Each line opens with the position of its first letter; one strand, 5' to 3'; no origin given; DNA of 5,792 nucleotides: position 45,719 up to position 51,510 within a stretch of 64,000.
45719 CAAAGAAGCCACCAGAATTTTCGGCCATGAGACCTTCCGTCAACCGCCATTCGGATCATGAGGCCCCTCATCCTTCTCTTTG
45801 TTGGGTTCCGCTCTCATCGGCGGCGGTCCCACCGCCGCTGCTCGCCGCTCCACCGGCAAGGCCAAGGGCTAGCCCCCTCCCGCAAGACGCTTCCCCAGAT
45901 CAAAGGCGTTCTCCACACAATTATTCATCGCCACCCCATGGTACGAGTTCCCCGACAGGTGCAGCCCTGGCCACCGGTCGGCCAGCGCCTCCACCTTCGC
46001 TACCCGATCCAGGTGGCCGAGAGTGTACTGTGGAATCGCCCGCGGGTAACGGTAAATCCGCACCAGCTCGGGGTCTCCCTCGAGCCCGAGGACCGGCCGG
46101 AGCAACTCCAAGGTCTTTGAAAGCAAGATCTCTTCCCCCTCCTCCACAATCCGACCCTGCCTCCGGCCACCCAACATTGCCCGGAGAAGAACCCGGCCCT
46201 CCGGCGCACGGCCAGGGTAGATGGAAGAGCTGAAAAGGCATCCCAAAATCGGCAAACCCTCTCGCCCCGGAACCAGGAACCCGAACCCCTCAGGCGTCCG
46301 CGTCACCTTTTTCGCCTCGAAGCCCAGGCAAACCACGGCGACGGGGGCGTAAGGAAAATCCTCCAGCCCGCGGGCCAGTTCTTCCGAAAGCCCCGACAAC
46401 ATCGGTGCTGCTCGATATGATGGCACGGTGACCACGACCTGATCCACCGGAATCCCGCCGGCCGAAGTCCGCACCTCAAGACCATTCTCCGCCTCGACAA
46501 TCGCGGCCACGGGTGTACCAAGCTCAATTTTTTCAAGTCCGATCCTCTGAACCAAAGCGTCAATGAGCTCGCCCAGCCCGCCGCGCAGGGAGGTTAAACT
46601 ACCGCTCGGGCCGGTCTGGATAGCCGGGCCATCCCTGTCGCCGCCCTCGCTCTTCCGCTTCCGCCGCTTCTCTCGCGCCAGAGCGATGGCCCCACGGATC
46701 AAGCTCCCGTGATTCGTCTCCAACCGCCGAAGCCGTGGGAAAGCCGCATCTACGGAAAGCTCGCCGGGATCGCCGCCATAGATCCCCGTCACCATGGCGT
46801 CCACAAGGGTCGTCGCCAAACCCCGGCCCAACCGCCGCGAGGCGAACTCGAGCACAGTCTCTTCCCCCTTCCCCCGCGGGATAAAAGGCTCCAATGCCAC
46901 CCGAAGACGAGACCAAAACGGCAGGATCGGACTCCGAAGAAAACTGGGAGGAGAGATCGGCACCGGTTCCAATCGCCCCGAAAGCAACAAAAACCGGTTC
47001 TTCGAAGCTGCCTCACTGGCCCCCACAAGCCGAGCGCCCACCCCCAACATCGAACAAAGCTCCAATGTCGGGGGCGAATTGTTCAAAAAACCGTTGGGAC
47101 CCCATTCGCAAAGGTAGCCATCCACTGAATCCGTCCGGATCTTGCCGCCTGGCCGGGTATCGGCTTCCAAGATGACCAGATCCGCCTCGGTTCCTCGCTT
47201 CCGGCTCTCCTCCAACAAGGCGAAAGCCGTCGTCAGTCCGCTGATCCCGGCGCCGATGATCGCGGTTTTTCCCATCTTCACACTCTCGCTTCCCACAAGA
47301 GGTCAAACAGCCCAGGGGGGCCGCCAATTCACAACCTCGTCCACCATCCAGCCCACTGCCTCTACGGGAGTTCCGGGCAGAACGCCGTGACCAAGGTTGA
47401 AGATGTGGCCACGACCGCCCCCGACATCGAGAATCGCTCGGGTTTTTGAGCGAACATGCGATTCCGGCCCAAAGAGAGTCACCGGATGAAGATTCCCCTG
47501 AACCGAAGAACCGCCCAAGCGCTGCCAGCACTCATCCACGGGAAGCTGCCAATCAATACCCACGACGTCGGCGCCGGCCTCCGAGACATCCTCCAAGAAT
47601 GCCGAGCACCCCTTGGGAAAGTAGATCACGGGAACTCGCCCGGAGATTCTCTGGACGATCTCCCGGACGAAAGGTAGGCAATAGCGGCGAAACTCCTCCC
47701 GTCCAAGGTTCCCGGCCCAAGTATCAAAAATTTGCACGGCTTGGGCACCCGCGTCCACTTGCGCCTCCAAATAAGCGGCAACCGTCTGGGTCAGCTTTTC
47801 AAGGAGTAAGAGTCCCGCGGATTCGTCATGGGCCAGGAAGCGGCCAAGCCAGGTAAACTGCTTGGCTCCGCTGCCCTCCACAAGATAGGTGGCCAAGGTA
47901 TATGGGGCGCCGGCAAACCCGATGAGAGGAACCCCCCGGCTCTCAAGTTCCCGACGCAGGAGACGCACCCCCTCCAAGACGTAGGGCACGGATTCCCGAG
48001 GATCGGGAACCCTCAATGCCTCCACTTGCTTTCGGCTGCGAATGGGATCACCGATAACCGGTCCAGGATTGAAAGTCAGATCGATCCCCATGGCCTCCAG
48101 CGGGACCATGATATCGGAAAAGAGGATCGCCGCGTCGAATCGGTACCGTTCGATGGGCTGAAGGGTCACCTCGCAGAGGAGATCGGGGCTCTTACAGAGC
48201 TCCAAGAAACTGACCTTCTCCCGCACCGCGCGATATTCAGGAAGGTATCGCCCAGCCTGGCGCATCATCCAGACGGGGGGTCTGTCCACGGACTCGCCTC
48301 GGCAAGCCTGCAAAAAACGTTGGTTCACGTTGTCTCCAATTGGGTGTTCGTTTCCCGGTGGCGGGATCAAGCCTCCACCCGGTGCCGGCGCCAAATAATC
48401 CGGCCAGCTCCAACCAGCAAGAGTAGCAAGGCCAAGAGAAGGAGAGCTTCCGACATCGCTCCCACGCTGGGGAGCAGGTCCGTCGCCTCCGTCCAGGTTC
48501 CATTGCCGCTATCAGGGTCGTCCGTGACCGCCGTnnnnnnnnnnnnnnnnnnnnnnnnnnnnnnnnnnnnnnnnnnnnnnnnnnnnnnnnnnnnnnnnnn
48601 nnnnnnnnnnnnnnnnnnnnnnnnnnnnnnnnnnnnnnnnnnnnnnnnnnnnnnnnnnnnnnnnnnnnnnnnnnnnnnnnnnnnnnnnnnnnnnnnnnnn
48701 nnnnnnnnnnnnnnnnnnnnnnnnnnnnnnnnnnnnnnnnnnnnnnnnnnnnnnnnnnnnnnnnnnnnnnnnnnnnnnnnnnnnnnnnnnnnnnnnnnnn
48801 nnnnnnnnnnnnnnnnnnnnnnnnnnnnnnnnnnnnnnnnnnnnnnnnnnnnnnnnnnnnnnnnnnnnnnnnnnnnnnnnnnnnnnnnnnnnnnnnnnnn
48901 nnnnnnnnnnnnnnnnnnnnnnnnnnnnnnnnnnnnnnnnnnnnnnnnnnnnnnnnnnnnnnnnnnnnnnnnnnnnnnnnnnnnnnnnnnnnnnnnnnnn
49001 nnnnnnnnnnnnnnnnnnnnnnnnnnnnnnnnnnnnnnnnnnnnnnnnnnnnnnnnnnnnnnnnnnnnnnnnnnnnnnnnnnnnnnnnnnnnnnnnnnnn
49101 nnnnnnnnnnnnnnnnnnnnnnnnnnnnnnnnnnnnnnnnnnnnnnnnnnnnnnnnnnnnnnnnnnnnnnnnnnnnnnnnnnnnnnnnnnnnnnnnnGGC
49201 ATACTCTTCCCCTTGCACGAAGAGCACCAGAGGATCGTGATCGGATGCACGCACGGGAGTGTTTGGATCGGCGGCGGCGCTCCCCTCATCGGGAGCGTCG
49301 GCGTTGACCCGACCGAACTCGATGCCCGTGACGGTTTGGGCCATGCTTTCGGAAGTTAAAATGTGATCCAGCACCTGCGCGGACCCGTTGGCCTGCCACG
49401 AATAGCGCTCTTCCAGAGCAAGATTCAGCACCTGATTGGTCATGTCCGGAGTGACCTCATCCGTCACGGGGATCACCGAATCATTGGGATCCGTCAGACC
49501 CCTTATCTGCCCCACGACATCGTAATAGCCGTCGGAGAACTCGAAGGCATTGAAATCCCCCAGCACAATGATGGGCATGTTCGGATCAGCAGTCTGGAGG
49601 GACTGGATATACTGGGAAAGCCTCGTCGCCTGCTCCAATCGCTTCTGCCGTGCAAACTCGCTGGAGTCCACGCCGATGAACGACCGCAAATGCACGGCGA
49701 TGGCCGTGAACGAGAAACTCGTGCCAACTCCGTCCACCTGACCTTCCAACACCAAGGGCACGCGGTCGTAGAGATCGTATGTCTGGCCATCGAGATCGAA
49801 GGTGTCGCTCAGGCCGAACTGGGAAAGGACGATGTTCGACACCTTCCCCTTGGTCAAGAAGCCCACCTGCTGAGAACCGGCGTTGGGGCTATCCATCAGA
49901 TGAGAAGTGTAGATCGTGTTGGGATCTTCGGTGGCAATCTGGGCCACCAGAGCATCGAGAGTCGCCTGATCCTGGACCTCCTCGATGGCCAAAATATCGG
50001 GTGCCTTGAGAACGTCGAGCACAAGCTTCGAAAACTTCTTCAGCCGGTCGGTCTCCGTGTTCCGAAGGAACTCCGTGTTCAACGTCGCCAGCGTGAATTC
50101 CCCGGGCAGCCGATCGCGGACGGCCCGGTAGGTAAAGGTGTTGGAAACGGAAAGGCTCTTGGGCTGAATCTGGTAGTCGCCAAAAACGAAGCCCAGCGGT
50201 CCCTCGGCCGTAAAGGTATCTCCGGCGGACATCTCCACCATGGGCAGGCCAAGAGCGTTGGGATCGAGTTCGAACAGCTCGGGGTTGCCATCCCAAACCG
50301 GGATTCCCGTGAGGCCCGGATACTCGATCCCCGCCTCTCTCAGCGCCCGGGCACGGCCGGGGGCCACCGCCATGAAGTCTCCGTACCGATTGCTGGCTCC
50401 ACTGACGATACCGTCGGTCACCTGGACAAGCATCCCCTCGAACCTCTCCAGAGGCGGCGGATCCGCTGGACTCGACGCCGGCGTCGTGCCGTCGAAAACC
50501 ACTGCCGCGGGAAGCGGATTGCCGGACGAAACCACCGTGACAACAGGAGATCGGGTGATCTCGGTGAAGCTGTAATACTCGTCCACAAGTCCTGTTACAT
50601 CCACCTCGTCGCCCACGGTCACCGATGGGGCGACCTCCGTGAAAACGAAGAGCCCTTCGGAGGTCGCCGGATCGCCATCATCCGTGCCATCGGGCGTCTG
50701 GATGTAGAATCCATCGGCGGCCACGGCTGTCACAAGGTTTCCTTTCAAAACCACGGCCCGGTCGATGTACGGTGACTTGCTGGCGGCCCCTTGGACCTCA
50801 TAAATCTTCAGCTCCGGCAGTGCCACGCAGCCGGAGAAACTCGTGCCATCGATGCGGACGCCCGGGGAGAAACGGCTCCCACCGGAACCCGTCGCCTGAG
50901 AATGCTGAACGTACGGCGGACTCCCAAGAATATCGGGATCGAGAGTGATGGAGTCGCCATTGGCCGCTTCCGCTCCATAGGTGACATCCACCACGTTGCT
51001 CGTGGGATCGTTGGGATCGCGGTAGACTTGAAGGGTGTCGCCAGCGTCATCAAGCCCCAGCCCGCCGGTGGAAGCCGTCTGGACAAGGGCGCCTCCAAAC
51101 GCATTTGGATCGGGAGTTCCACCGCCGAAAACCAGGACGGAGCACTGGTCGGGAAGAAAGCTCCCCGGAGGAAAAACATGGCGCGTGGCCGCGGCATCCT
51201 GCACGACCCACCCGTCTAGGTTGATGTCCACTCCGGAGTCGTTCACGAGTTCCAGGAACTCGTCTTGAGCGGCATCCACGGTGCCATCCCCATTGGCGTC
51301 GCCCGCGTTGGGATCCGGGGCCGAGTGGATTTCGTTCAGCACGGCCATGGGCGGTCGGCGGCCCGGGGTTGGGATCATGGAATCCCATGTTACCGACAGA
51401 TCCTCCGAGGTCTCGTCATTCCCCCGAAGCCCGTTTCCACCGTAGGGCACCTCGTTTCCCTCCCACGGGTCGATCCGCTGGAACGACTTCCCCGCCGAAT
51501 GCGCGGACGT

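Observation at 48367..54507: A 2046-aa surface nuclease with six lamin-tail domains, an EEP nuclease domain, DUF11 repeats and an internal ~500-aa duplication.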

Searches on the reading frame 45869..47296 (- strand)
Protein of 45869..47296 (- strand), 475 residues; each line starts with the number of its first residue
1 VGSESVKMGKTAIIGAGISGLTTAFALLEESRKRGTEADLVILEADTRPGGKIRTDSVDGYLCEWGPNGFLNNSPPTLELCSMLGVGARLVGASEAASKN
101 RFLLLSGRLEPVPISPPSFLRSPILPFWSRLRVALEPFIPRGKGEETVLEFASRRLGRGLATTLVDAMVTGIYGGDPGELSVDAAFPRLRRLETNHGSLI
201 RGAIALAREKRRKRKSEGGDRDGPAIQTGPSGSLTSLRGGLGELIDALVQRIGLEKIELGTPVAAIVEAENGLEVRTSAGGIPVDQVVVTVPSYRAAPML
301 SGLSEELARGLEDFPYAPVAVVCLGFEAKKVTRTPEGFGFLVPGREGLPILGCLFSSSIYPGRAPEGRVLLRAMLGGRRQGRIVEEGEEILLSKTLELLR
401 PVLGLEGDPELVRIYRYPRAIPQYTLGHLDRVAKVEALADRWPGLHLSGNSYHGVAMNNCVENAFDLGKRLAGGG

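Call 11: search_protein_families(library=pfam, proteins=[window:45869-47296:-], max_evalue=0.001)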
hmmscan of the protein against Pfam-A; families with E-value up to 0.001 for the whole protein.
window:45869-47296:- (475 aa): 4 families
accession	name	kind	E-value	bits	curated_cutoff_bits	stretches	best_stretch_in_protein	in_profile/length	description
PF01593.30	Amino_oxidase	-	6.1e-56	191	19.8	1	18-463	1-434/443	Flavin containing amine oxidoreductase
PF13450.12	NAD_binding_8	-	7.4e-12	45.8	21.9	1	13-81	1-65/68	NAD(P)-binding Rossmann-like domain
PF01266.30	DAO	-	2.2e-05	24.6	27.9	1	11-51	2-37/353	FAD dependent oxidoreductase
PF13454.12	NAD_binding_9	-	0.00066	20.1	21.8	0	12-52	1-39/155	FAD-NAD(P)-binding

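Call 22: search_protein_families(library=ncbifam, proteins=[window:45869-47296:-], max_evalue=1)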
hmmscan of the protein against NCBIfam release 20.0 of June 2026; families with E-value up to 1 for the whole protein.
window:45869-47296:- (475 aa): 35 families (the best 25 are shown)
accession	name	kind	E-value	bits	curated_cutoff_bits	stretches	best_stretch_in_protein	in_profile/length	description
TIGR00562.1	proto_IX_ox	equivalog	1.1e-89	301.2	97.85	1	9-466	3-459/470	protoporphyrinogen oxidase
NF008845.0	PRK11883.1-5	equivalog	7.7e-77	258.6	560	1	9-464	5-454/468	protoporphyrinogen oxidase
NF008841.0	PRK11883.1-1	equivalog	5e-48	164.1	517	1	10-470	5-446/453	protoporphyrinogen oxidase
NF008843.0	PRK11883.1-3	equivalog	2.7e-35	122.3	406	1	8-465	1-416/424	protoporphyrinogen oxidase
NF009081.0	PRK12416.1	equivalog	5.8e-33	114.5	702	1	9-465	2-451/466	protoporphyrinogen oxidase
NF005560.0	PRK07233.1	equivalog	2.6e-18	66.1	252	2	234-470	191-423/435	hypothetical protein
TIGR03467.1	HpnE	equivalog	6.6e-09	35.6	283.05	2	242-330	207-298/430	hydroxysqualene dehydroxylase HpnE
NF005547.0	PRK07208.1-3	equivalog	6e-08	31.8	380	1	10-194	6-185/465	hypothetical protein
NF005548.0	PRK07208.1-4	equivalog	5.8e-06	25.2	389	1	8-77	3-66/488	hypothetical protein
NF053546.1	violacein_VioA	equivalog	3.3e-05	23.4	600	1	12-68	3-58/411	flavin-dependent violacein biosynthesis tryptophan-2 monooxygenase VioA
NF045637.1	carotdesatCrtDProt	equivalog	3.4e-05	22.6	580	1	12-67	2-51/485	1-hydroxycarotenoid 3,4-desaturase CrtD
NF005545.0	PRK07208.1-1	equivalog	4.8e-05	21.9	451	1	10-80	9-74/504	hypothetical protein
TIGR02734.1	crtI_fam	subfamily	0.00015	20.6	238.1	1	12-71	2-55/504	phytoene desaturase family protein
NF042421.1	hydcarot_desat_CrtD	equivalog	0.00064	18.3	500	1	8-70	1-57/487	1-hydroxycarotenoid 3,4-desaturase CrtD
NF058655.1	CrtID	equivalog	0.0012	17.8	640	1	12-70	2-54/478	bifunctional phytoene desaturase/3,4-desaturase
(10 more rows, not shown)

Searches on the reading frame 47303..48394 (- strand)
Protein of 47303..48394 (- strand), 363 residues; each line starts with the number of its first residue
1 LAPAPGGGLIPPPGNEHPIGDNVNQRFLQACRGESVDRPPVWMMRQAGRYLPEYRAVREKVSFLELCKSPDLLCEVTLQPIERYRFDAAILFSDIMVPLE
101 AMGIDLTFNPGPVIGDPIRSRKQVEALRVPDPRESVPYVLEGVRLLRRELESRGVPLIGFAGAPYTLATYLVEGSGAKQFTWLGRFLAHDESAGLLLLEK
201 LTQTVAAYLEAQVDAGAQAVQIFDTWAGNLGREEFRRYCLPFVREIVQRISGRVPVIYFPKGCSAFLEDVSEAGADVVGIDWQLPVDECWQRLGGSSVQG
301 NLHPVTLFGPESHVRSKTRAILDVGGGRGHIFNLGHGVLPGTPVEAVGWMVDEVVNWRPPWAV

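Call 11: search_protein_families(library=pfam, proteins=[window:47303-48394:-], max_evalue=0.001)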
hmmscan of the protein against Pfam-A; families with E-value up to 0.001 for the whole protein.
window:47303-48394:- (363 aa): 1 family
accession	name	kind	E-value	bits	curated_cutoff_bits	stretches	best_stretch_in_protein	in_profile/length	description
PF01208.23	URO-D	-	4.5e-126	421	23.9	1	24-355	3-344/346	Uroporphyrinogen decarboxylase (URO-D)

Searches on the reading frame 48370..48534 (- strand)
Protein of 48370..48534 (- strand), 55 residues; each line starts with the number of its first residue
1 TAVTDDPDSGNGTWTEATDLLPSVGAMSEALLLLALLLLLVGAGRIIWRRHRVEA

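Call 22: search_protein_families(library=ncbifam, proteins=[window:48370-48534:-], max_evalue=1)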
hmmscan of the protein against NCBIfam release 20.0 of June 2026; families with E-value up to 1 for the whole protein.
seq(55 aa): 2 families
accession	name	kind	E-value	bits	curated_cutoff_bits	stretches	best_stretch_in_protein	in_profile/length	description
TIGR01167.1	LPXTG_anchor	domain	0.096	13.4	15.9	1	26-52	8-33/34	LPXTG cell wall anchor domain-containing protein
NF038356.1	actino_DLW39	hypoth_equivalog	0.89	9.5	24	0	34-51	3-20/38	DLW-39 family protein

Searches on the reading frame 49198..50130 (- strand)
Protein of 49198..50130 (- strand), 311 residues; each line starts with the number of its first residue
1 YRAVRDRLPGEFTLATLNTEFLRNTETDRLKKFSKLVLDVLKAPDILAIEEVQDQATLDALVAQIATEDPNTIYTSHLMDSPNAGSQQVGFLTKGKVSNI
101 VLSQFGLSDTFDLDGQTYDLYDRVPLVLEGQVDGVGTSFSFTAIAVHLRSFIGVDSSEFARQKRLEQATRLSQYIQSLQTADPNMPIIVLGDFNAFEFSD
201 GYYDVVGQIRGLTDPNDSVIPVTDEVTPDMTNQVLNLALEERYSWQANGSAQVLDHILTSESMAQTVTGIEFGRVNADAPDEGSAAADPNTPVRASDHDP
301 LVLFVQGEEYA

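Call 9: search_protein_families(library=pfam, proteins=[window:49198-50130:-], max_evalue=0.1)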
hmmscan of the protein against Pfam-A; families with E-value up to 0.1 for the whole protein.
seq(311 aa): 4 families
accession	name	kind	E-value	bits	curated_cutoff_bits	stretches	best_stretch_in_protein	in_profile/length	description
PF03372.29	Exo_endo_phos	-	4.4e-13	49.9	24.5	1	15-298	1-225/225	Endonuclease/Exonuclease/phosphatase family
PF19580.5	Exo_endo_phos_3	-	8.3e-08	32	27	1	30-264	41-253/311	Endonuclease/Exonuclease/phosphatase family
PF14529.12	Exo_endo_phos_2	-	0.00036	20.8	27.4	1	167-267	13-101/117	Endonuclease-reverse transcriptase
PF06490.17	FleQ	-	0.043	14.6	22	0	168-209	53-90/108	Flagellar regulatory protein FleQ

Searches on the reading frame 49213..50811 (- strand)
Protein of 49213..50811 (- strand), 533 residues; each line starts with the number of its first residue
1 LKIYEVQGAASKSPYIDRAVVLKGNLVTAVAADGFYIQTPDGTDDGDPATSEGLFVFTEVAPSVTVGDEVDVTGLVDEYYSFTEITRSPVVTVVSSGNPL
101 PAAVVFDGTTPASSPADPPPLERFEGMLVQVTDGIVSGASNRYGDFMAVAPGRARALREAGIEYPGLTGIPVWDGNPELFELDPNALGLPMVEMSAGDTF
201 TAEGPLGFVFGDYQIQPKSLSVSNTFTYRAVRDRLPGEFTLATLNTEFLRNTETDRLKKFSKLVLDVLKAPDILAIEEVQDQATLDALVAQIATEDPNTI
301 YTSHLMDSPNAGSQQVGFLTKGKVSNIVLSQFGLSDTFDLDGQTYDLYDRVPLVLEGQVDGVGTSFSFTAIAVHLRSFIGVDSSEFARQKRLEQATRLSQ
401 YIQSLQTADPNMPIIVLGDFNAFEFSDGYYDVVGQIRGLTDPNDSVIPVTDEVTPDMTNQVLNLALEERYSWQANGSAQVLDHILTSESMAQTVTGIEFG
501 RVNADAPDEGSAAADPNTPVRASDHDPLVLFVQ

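Call 73: predict_structure(alignment_id=A3)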
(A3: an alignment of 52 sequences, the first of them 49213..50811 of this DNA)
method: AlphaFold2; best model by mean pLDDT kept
length: 533 residues; sequences in the alignment: 52
mean_pLDDT: 86.2   pTM: 0.84
mean pLDDT of the five models: 86.2, 85.9, 84.2, 84.1, 83.8
residues with pLDDT >= 90: 324; 70-90: 131; 50-70: 46; < 50: 32
segments of 3 or more residues with pLDDT < 50: 141-144, 158-176, 424-428
pLDDT, mean of each block of 10 residues (from residue 1): 91 93 97 97 88 96 97 94 93 97 88 59 92 78 62 58 38 49 90 82 91 90 82 97 95 94 98 97 97 98 89 85 97 93 91 97 91 81 73 92 97 96 53 85 71 94 86 71 95 96 78 83 93 96
secondary structure, 60 per line:
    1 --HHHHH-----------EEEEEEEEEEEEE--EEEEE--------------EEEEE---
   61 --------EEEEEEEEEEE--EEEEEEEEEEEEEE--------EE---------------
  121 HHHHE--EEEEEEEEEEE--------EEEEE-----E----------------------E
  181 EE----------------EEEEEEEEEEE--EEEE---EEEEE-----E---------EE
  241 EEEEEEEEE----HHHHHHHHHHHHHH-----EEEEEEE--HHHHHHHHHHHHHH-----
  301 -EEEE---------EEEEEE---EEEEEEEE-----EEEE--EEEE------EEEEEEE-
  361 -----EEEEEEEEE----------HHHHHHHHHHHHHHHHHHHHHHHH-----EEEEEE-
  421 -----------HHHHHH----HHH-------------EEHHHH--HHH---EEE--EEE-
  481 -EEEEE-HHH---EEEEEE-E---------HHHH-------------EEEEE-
elements in order: H3-7 E19-31 E34-38 E53-57 E69-79 E82-95 H121-124 E128-138 E147-151 E180-182 E199-209 E212-215 E219-223 E239-249 H254-267 E273-279 H282-295 E302-305 E315-320 E324-331 E337-340 E343-346 E353-359 E366-374 H385-408 E414-419 H432-437 H460-463 E472-474 E477-479 E482-486 E494-499 H511-514 E528-532
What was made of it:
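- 50098..50811 (-): Two OB-like beta domains (aa 1233-1470) that precede the nuclease. They correspond to OB3 and OB4 of SpnA and to the YhcR-like region of ExeM. The AF2 model shows beta-barrel segments (call 73).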

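Call 75: fold_search(model_id=the predicted structure, library=pdb)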
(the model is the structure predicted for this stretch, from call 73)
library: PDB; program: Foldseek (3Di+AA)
matches with E <= 10: 665; with E <= 0.001: 91
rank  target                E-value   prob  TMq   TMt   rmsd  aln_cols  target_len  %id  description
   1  5inm_B                2.7e-11  1.00  0.35  0.71   4.9       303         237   15  Mouse Tdp2 protein, apo state with variable DNA-binding grasp conformations (released 2016-04-27)
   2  4gyz_D                4.0e-11  1.00  0.35  0.71   5.0       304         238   14  Mus Musculus Tdp2 Bound to dAMP and Mg2+ (released 2012-10-31)
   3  5inn_D                4.3e-11  1.00  0.36  0.72   5.6       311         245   14  Mouse Tdp2 D358N protein, apo state with increased disorder amongst variable DNA-binding grasp conformations (released 2016-04-27)
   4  4fva_B                5.0e-11  1.00  0.35  0.70   5.2       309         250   14  Crystal structure of truncated Caenorhabditis elegans TDP2 (released 2012-10-31)
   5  3mpr_D                5.0e-11  1.00  0.34  0.60   6.2       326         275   16  Crystal Structure of endonuclease/exonuclease/phosphatase family protein from Bacteroides thetaiotaomicron, Northeast  (released 2010-05-26)
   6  4gyz_E                6.3e-11  1.00  0.36  0.71   4.8       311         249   14  Mus Musculus Tdp2 Bound to dAMP and Mg2+ (released 2012-10-31)
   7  6ca4_A                6.3e-11  1.00  0.35  0.69   5.5       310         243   14  Crystal structure of humanized D. rerio TDP2 by 14 mutations (released 2018-05-02)
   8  4gyz_B                7.5e-11  1.00  0.35  0.69   4.9       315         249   15  Mus Musculus Tdp2 Bound to dAMP and Mg2+ (released 2012-10-31)
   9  4fva_D                8.4e-11  1.00  0.35  0.70   5.2       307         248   15  Crystal structure of truncated Caenorhabditis elegans TDP2 (released 2012-10-31)
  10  5j3z_A                8.4e-11  1.00  0.36  0.72   4.7       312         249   15  Crystal structure of m2hTDP2-CAT in complex with a small molecule inhibitor (released 2016-05-04)
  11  3mpr_B                9.5e-11  1.00  0.34  0.60   6.0       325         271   16  Crystal Structure of endonuclease/exonuclease/phosphatase family protein from Bacteroides thetaiotaomicron, Northeast  (released 2010-05-26)
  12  3g6s                  1.1e-10  1.00  0.34  0.63   6.8       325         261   14  Crystal structure of the endonuclease/exonuclease/phosphatase (BVU_0621) from Bacteroides vulgatus. Northeast Structural (released 2009-02-17)
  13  6bt1                  1.1e-10  1.00  0.34  0.57   5.8       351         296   14  Structure of the human Nocturnin catalytic domain (released 2018-05-16)
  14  4fva_A                1.2e-10  1.00  0.36  0.71   5.2       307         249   14  Crystal structure of truncated Caenorhabditis elegans TDP2 (released 2012-10-31)
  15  5ink_A                1.2e-10  1.00  0.36  0.69   5.0       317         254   16  Mouse Tdp2 reaction product (5'-phosphorylated DNA)-abasic/THF-Mg2+ complex (released 2016-04-27)
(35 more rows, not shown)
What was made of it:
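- On Pfam PF03372 / EEP (DNase I-like) superfamily: AF2 model with pLDDT 86 matches TDP2, DNase I, ExoIII and CNOT6L (calls 73, 75).
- Core model: AF2 gives pLDDT 86.2 and pTM 0.84, with EEP-fold hits to TDP2, DNase I, ExoIII and CNOT6L (calls 73, 75). Foldseek also returns Nocturnin (an NADPH phosphatase) and neutral sphingomyelinase at E about 1e-10 (call 75).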

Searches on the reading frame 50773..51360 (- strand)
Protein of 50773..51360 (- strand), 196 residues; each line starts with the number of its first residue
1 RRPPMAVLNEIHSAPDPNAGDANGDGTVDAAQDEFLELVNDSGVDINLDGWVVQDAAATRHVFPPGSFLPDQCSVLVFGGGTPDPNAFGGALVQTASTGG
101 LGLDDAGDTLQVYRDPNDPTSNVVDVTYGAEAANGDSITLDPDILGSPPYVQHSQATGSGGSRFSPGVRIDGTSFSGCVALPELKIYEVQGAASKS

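Call 9: search_protein_families(library=pfam, proteins=[window:50773-51360:-], max_evalue=0.1)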
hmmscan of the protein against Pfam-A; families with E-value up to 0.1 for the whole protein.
seq(196 aa): 1 family
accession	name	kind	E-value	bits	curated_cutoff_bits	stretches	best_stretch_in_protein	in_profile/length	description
PF00932.25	LTD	-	2.6e-11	44.3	34.3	1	8-115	10-97/109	Lamin Tail Domain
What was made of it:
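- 50812..51345 (-): Module B2 (aa 1055-1232). This is the second B-type LTD (LTD6), with the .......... loop. Pfam LTD 44.3 bits (call 9).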
